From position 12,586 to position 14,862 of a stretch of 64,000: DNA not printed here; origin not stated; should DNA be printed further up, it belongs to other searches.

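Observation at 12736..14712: UFD1 double-psi-barrel domain fused to a TRAF-type/C2HC zinc-finger array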

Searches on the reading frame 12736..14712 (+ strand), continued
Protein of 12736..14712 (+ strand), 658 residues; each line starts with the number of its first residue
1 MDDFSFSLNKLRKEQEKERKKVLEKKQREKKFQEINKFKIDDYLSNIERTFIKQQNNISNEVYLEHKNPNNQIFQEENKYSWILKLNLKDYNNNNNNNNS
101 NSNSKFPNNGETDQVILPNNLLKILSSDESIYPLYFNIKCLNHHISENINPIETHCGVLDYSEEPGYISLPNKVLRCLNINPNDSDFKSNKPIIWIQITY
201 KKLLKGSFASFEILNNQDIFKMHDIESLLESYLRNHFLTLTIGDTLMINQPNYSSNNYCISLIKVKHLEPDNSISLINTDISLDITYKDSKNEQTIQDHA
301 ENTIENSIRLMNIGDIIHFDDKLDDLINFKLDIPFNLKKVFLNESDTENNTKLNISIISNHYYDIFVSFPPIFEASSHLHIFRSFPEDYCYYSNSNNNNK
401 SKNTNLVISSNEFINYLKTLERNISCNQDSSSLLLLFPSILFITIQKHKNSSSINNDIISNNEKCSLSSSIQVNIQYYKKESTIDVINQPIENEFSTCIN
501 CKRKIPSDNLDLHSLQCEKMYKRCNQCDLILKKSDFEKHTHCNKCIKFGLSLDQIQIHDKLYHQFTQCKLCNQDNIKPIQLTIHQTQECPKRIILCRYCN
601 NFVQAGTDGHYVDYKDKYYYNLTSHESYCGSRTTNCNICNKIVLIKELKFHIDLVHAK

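Call 28: list_cluster_members(proteins=[P0015, P0025, P0029, P0058, P0016, P0020, P0046, P0053, P0083, P0132])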
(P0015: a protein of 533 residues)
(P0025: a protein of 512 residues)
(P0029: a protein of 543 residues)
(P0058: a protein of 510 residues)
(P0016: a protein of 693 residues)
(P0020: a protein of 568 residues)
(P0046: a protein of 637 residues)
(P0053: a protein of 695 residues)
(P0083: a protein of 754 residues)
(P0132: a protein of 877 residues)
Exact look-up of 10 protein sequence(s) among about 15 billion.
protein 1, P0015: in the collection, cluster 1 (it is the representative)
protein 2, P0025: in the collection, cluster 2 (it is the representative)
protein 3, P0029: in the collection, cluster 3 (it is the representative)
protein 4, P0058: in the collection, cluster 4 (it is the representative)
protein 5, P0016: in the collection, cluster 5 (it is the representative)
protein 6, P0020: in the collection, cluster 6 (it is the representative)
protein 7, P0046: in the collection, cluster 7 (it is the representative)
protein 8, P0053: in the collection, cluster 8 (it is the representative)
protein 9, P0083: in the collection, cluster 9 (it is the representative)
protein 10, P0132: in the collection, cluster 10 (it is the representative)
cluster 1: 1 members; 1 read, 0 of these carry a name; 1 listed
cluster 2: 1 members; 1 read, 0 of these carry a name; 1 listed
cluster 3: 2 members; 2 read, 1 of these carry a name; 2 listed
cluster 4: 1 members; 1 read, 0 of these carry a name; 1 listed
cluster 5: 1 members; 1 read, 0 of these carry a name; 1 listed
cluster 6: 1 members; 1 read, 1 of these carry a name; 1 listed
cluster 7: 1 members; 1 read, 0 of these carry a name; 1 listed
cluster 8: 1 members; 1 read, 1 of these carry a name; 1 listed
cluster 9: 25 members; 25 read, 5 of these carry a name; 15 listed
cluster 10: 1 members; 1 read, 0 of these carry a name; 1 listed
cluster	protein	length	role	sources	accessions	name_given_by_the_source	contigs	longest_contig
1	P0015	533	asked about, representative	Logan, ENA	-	-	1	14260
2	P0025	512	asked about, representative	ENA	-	-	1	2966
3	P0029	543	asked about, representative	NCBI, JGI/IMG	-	hypothetical protein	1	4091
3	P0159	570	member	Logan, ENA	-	-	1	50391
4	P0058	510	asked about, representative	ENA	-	-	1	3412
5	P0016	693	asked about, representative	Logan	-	-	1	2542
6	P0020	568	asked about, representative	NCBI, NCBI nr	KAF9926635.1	hypothetical protein FBU30_003819 [Linnemannia zychae]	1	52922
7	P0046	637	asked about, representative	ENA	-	-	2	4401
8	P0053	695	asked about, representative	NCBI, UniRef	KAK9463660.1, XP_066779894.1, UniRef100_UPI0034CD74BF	ubiquitin fusion degradation protein UFD1-domain-containing protein [Lipomyces oligophaga] | ubiquitin fusion degradation protein UFD1-domain-containing protein n=1 Tax=Lipomyces ...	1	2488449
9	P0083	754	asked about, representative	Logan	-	-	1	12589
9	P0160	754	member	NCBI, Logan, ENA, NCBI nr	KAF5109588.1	hypothetical protein DV453_001507 [Geotrichum candidum]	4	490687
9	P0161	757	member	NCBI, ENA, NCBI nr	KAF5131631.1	hypothetical protein DV495_002137 [Geotrichum candidum]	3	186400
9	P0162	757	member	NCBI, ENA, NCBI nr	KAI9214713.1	hypothetical protein DS838_000360 [Geotrichum bryndzae]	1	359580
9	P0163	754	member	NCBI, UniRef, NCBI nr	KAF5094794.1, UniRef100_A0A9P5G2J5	hypothetical protein DV451_004906 [Geotrichum candidum] | Ubiquitin-protein ligase E3A N-terminal zinc-binding domain-containing protein n=1 ...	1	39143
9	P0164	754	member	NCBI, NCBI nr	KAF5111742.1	hypothetical protein DV454_004616 [Geotrichum candidum]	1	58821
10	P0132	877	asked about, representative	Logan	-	-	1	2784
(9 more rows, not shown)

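Call 46: predict_structure(alignment_id=A2)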
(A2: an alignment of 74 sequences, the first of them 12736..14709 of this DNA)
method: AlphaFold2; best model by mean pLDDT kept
length: 658 residues; sequences in the alignment: 74
mean_pLDDT: 85.4   pTM: 0.79
mean pLDDT of the five models: 85.4, 84.5, 84.1, 83.3, 82.9
residues with pLDDT >= 90: 361; 70-90: 182; 50-70: 112; < 50: 3
segments of 3 or more residues with pLDDT < 50: none
pLDDT, mean of each block of 10 residues (from residue 1): 80 95 92 83 88 83 57 62 92 69 80 96 90 95 71 94 96 94 76 90 97 85 86 94 93 70 96 95 88 59 68 92 83 92 74 92 92 89 83 59 90 89 67 86 89 58 70 81 67 85 95 97 95 94 93 90 94 94 92 90 81 92 93 95 95 91
secondary structure, 60 per line:
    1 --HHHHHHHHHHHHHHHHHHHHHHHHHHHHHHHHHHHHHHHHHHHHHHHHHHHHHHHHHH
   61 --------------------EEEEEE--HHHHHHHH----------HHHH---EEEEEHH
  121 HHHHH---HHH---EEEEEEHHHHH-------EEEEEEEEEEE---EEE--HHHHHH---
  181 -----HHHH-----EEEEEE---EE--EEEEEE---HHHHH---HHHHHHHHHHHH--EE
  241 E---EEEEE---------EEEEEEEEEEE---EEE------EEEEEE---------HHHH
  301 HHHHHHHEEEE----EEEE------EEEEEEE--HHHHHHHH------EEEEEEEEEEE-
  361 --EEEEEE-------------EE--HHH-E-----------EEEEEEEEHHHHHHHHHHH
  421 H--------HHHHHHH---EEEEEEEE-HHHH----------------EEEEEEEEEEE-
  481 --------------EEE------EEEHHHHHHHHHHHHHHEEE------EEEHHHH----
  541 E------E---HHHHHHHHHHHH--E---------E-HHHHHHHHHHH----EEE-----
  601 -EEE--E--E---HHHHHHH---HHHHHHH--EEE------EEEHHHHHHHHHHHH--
elements in order: H3-60 E81-86 H89-96 H107-110 E114-118 H119-125 E135-140 H141-145 E153-163 E167-169 H172-177 H186-189 E195-200 E208-213 H217-221 H225-236 E239-241 E245-249 E259-269 E273-275 E282-287 H297-307 E308-311 E316-319 E326-332 H335-342 E349-359 E363-368 E402-409 H410-421 H430-436 E440-447 H449-452 E469-479 E495-497 E504-506 H507-520 E521-523 E530-532 H533-536 H552-563 H578-588 E593-595 E602-604 H614-620 H624-630 E633-635 E642-644 H645-656

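Call 50: search_protein_families(library=pfam, proteins=[P0010, P0013, P0033, P0053, P0083, P0046, P0072, P0020, P0011, P0025], max_evalue=0.01)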
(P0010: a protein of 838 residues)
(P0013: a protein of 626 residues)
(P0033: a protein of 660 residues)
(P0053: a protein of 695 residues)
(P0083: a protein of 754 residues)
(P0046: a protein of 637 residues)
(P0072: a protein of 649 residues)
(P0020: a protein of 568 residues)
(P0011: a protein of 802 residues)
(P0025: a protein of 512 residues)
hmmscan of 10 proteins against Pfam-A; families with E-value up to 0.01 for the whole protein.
P0010 (838 aa): 6 families
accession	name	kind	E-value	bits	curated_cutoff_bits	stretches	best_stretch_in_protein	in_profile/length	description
PF03152.21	UFD1_N1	-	9.5e-15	54.4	29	1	133-205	17-85/97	Ubiquitin fusion degradation protein UFD1, N-terminal subdomain 1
PF24842.1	UFD1_N2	-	1.8e-11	44.3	37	1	223-294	1-75/76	Ubiquitin fusion degradation protein UFD1, N-terminal subdomain 2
PF16558.10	AZUL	-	1.4e-08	35.2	23.8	1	784-836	4-59/59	Amino-terminal Zinc-binding domain of ubiquitin ligase E3A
PF21366.3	TRAFD1-XIAF1_ZnF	-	2.5e-08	34.1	27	1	618-645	11-38/43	TRAFD1/XAF1, zinc finger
PF23580.1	Znf_XAF1_N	-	6.5e-05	22.7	27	1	491-518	2-29/30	XIAP-associated factor 1-like, N-terminal zinc finger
PF02176.24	zf-TRAF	-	9.7e-05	23.4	27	1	562-597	8-50/60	TRAF-type zinc finger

P0013 (626 aa): 4 families
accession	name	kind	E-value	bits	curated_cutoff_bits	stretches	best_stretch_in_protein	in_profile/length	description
PF03152.21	UFD1_N1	-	2.9e-13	49.7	29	1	81-165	22-97/97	Ubiquitin fusion degradation protein UFD1, N-terminal subdomain 1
PF21366.3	TRAFD1-XIAF1_ZnF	-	9e-08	32.3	27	1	584-618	6-40/43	TRAFD1/XAF1, zinc finger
PF24842.1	UFD1_N2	-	1.4e-06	28.6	37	1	185-255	16-74/76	Ubiquitin fusion degradation protein UFD1, N-terminal subdomain 2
PF23580.1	Znf_XAF1_N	-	0.0012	18.7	27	1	461-487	3-29/30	XIAP-associated factor 1-like, N-terminal zinc finger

P0033 (660 aa): 6 families
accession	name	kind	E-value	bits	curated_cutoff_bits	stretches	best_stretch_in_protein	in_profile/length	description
PF24842.1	UFD1_N2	-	4.1e-17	62.4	37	1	108-183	1-75/76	Ubiquitin fusion degradation protein UFD1, N-terminal subdomain 2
PF24503.1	DUF7590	-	1.1e-15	58.2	27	1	209-308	6-111/130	Domain of unknown function (DUF7590)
PF03152.21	UFD1_N1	-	2.9e-15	56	29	1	14-106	19-96/97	Ubiquitin fusion degradation protein UFD1, N-terminal subdomain 1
PF23580.1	Znf_XAF1_N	-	4.3e-11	42.5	27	1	336-360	6-30/30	XIAP-associated factor 1-like, N-terminal zinc finger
PF16558.10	AZUL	-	1.1e-08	35.6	23.8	1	543-589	3-52/59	Amino-terminal Zinc-binding domain of ubiquitin ligase E3A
PF21366.3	TRAFD1-XIAF1_ZnF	-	2e-06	28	27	1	458-488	9-39/43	TRAFD1/XAF1, zinc finger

P0053 (695 aa): 7 families
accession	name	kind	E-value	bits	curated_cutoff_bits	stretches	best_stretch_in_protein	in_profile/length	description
PF24842.1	UFD1_N2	-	6.3e-16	58.6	37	1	116-194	1-75/76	Ubiquitin fusion degradation protein UFD1, N-terminal subdomain 2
PF03152.21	UFD1_N1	-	4.3e-13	49.1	29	1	18-88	17-83/97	Ubiquitin fusion degradation protein UFD1, N-terminal subdomain 1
PF23580.1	Znf_XAF1_N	-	2.4e-10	40.1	27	1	358-385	3-30/30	XIAP-associated factor 1-like, N-terminal zinc finger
PF24503.1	DUF7590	-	7.6e-08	32.8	27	1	247-332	26-108/130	Domain of unknown function (DUF7590)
PF21366.3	TRAFD1-XIAF1_ZnF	-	8e-07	29.3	27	1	489-516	11-38/43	TRAFD1/XAF1, zinc finger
PF16558.10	AZUL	-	0.0023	18.6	23.8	1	580-618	7-44/59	Amino-terminal Zinc-binding domain of ubiquitin ligase E3A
PF13912.12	zf-C2H2_6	-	0.0039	17.6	25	0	438-455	6-23/27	C2H2-type zinc finger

P0083 (754 aa): 5 families
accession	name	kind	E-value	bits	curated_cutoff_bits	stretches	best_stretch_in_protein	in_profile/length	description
PF03152.21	UFD1_N1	-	5.3e-14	52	29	1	54-137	19-97/97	Ubiquitin fusion degradation protein UFD1, N-terminal subdomain 1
PF24842.1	UFD1_N2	-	3.8e-12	46.5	37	1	139-218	2-76/76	Ubiquitin fusion degradation protein UFD1, N-terminal subdomain 2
PF23580.1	Znf_XAF1_N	-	7.6e-08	32.1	27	1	383-411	2-30/30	XIAP-associated factor 1-like, N-terminal zinc finger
PF18439.7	zf_UBZ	-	0.00013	22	25.6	1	536-563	2-29/32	Ubiquitin-Binding Zinc Finger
PF21366.3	TRAFD1-XIAF1_ZnF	-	0.0048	17.2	27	1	526-554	10-38/43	TRAFD1/XAF1, zinc finger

P0046 (637 aa): 6 families
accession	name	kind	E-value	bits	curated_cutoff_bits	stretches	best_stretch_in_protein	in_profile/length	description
PF24842.1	UFD1_N2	-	1.6e-19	70.1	37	1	103-177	1-75/76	Ubiquitin fusion degradation protein UFD1, N-terminal subdomain 2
PF03152.21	UFD1_N1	-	3.9e-13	49.2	29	1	20-102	21-97/97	Ubiquitin fusion degradation protein UFD1, N-terminal subdomain 1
PF23580.1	Znf_XAF1_N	-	3e-09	36.6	27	1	308-335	3-30/30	XIAP-associated factor 1-like, N-terminal zinc finger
PF21366.3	TRAFD1-XIAF1_ZnF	-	3.7e-07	30.3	27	1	437-466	9-38/43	TRAFD1/XAF1, zinc finger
PF16558.10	AZUL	-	9e-06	26.3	23.8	1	524-566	5-47/59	Amino-terminal Zinc-binding domain of ubiquitin ligase E3A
PF24503.1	DUF7590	-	8e-05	23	27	1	197-286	7-105/130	Domain of unknown function (DUF7590)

P0072 (649 aa): 5 families
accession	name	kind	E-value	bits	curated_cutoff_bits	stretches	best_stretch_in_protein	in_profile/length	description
PF03152.21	UFD1_N1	-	3.7e-19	68.5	29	1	18-98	16-93/97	Ubiquitin fusion degradation protein UFD1, N-terminal subdomain 1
PF24842.1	UFD1_N2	-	3.4e-11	43.5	37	1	104-179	2-73/76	Ubiquitin fusion degradation protein UFD1, N-terminal subdomain 2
PF23580.1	Znf_XAF1_N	-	4.5e-11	42.4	27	1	324-352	2-30/30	XIAP-associated factor 1-like, N-terminal zinc finger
PF16558.10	AZUL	-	5.9e-08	33.3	23.8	1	546-576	6-39/59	Amino-terminal Zinc-binding domain of ubiquitin ligase E3A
PF21366.3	TRAFD1-XIAF1_ZnF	-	2.7e-05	24.4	27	1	450-481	7-38/43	TRAFD1/XAF1, zinc finger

P0020 (568 aa): 5 families
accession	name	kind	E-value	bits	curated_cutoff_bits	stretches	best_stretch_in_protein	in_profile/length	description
PF03152.21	UFD1_N1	-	3.4e-22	78.2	29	2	72-132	37-97/97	Ubiquitin fusion degradation protein UFD1, N-terminal subdomain 1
PF24842.1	UFD1_N2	-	1.9e-18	66.7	37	1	133-210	1-75/76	Ubiquitin fusion degradation protein UFD1, N-terminal subdomain 2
PF23580.1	Znf_XAF1_N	-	3.9e-10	39.4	27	1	391-418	3-30/30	XIAP-associated factor 1-like, N-terminal zinc finger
PF24503.1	DUF7590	-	1.2e-07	32.1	27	1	240-345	4-112/130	Domain of unknown function (DUF7590)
PF21366.3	TRAFD1-XIAF1_ZnF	-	7.3e-07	29.4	27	1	516-543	9-36/43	TRAFD1/XAF1, zinc finger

P0011 (802 aa): 9 families
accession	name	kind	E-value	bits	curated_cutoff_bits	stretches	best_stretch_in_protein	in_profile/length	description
PF03152.21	UFD1_N1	-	1.2e-21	76.5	29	1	89-172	16-97/97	Ubiquitin fusion degradation protein UFD1, N-terminal subdomain 1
PF24842.1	UFD1_N2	-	1.2e-17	64.2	37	1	173-250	1-74/76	Ubiquitin fusion degradation protein UFD1, N-terminal subdomain 2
PF21366.3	TRAFD1-XIAF1_ZnF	-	3.3e-11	43.3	27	1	534-563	9-38/43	TRAFD1/XAF1, zinc finger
PF16558.10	AZUL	-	5.1e-11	43.1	23.8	1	739-787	3-52/59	Amino-terminal Zinc-binding domain of ubiquitin ligase E3A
PF23580.1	Znf_XAF1_N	-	9.6e-10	38.2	27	1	412-437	5-30/30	XIAP-associated factor 1-like, N-terminal zinc finger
PF13894.12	zf-C2H2_4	-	0.0001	23.1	27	0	604-626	2-24/24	C2H2-type zinc finger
PF12171.14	zf-C2H2_jaz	-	0.00048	20.7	22.6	0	603-622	2-21/27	Zinc-finger double-stranded RNA-binding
PF00096.32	zf-C2H2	-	0.0013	19.5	25.2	0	605-626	3-23/23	Zinc finger, C2H2 type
PF13912.12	zf-C2H2_6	-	0.0014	19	25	1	604-622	3-21/27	C2H2-type zinc finger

P0025 (512 aa): 4 families
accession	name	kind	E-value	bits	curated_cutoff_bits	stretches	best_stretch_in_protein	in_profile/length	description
PF03152.21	UFD1_N1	-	3e-17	62.4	29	1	89-168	18-95/97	Ubiquitin fusion degradation protein UFD1, N-terminal subdomain 1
PF24842.1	UFD1_N2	-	6.6e-10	39.3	37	1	171-242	1-74/76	Ubiquitin fusion degradation protein UFD1, N-terminal subdomain 2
PF21366.3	TRAFD1-XIAF1_ZnF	-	0.00012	22.3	27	1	476-504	10-38/43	TRAFD1/XAF1, zinc finger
PF02176.24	zf-TRAF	-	0.00034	21.7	27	1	421-459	9-54/60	TRAF-type zinc finger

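Call 57: find_homologous_proteins(query=A3, max_evalue=1e-20)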
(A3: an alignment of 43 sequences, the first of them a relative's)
Query A3 (43 sequences) (660 aa, profile of the alignment): 61 proteins with E <= 1e-20 among 8000 candidates.
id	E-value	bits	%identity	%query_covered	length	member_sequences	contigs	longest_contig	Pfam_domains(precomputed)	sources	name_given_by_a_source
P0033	4.2e-215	734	100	100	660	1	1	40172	PF21366.4,PF23580.2,PF03152.22,PF16558.11,PF24503.2,PF24842.2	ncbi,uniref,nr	ncbi:9756_t:CDS:2 [Ambispora gerdemannii]|uniref:9756_t:CDS:1 n=1 Tax=Ambispora gerdemannii TaxID=14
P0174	6.5e-215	734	85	100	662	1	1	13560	PF21366.4,PF23580.2,PF03152.22,PF16558.11,PF24503.2,PF24842.2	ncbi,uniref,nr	ncbi:7631_t:CDS:2 [Ambispora leptoticha]|uniref:7631_t:CDS:1 n=1 Tax=Ambispora leptoticha TaxID=1446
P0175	4.5e-212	724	55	100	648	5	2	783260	PF21366.4,PF23580.2,PF03152.22,PF16558.11,PF24503.2,PF24842.2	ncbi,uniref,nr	ncbi:hypothetical protein RclHR1_03990017 [Rhizophagus clarus]|uniref:Ubiquitin fusion degradation p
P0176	1.1e-209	717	61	100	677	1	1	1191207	PF21366.4,PF23580.2,PF03152.22,PF16558.11,PF24503.2,PF24842.2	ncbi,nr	ncbi:hypothetical protein G9A89_020337 [Geosiphon pyriformis]|nr:hypothetical protein G9A89_020337 [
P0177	1.6e-209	716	55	99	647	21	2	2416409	PF21366.4,PF23580.2,PF03152.22,PF16558.11,PF24503.2,PF24842.2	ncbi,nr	ncbi:unnamed protein product [Rhizophagus irregularis]|nr:unnamed protein product [Rhizophagus irreg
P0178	9.4e-208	710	56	99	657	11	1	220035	PF21366.4,PF23580.2,PF03152.22,PF16558.11,PF24503.2,PF24842.2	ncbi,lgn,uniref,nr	ncbi:UFD1-domain-containing protein [Gigaspora margarita]|uniref:UFD1-domain-containing protein n=1 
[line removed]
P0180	7.6e-202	691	40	100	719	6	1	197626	PF21366.4,PF23580.2,PF03152.22,PF16558.11,PF24503.2,PF24842.2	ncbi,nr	ncbi:hypothetical protein BGZ67_009944 [Mortierella alpina]|nr:hypothetical protein BGZ67_009944 [Mo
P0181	1.1e-201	690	39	97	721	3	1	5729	PF21366.4,PF23580.2,PF03152.22,PF16558.11,PF24842.2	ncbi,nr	ncbi:hypothetical protein BGX24_004483 [Mortierella sp. AD032]|nr:hypothetical protein BGX24_004483 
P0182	2.1e-199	683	35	99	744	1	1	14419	PF21366.4,PF23580.2,PF03152.22,PF24503.2,PF24842.2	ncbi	ncbi:hypothetical protein RUND412_009379 [Rhizina undulata]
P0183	2.3e-199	682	44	100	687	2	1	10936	PF21366.4,PF23580.2,PF03152.22,PF16558.11,PF24503.2,PF24842.2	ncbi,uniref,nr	ncbi:ubiquitin fusion degradation protein UFD1-domain-containing protein [Jimgerdemannia flammicoron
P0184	1.3e-198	680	30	99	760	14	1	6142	PF23580.2,PF03152.22,PF24503.2,PF24842.2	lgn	-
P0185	5.2e-198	678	32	99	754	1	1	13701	PF23580.2,PF03152.22,PF24503.2,PF24842.2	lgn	-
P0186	6.1e-198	678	55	99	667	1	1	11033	PF21366.4,PF23580.2,PF03152.22,PF16558.11,PF24503.2,PF24842.2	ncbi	ncbi:7728_t:CDS:2, partial [Scutellospora calospora]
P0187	6.6e-198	678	39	97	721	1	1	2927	PF21366.4,PF23580.2,PF03152.22,PF16558.11,PF24842.2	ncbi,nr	ncbi:hypothetical protein BGW39_003059 [Mortierella sp. 14UC]|nr:hypothetical protein BGW39_003059 [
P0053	3.2e-183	629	32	97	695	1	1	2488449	PF21366.4,PF23580.2,PF03152.22,PF24503.2,PF24842.2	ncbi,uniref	ncbi:ubiquitin fusion degradation protein UFD1-domain-containing protein [Lipomyces oligophaga]|unir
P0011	3.0e-140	487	32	72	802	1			PF21366.4,PF23580.2,PF03152.22,PF16558.11,PF24842.2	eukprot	eukprot:GILK01008455.1.p1 GENE.GILK01008455.1~~GILK01008455.1.p1 ORF type:complete len:819 (-),score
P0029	9.0e-111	390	29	72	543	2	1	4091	PF21366.4,PF03152.22,PF24842.2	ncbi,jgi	jgi:hypothetical protein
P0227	3.0e-30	124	30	27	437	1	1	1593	PF03152.22,PF00789.27,PF24842.2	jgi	-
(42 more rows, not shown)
